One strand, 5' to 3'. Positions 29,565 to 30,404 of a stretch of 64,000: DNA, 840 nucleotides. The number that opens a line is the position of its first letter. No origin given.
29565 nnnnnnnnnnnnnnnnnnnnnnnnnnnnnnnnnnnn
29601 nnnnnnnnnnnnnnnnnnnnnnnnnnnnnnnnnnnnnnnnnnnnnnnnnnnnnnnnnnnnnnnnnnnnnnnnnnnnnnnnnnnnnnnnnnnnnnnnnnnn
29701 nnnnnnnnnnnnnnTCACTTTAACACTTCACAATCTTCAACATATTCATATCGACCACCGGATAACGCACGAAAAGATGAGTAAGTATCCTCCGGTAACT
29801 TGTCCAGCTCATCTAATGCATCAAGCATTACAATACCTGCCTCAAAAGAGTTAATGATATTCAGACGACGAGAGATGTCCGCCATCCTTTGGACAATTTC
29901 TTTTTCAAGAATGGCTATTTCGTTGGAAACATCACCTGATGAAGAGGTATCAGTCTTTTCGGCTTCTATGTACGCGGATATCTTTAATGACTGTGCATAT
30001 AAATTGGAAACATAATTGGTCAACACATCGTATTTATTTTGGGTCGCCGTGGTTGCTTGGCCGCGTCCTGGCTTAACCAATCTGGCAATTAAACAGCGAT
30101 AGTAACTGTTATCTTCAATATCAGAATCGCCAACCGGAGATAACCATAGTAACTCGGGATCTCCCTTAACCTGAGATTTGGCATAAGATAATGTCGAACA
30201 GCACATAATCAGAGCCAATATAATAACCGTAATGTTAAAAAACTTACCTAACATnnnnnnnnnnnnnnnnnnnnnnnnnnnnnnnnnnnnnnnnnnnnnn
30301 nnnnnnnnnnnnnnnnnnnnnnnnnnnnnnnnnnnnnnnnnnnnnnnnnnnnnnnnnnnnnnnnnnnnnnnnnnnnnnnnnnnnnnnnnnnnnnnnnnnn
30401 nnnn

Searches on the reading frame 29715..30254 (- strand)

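Call 8: search_protein_families(library=pfam, proteins=[window:29715-30254:-], max_evalue=0.01)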
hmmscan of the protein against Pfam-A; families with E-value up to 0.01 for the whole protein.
window:29715-30254:- (179 aa): 0 families

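Call 66: search_protein_families(library=pfam, proteins=[window:29715-30254:-], max_evalue=1)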
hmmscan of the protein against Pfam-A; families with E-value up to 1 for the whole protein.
window:29715-30254:- (179 aa): 2 families
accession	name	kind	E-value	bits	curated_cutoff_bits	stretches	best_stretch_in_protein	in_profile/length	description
PF08207.18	EFP_N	-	0.12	12.8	23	1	48-72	14-38/58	Elongation factor P (EF-P) KOW-like domain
PF13943.11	WPP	-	0.17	12.8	25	1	55-130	15-94/102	WPP domain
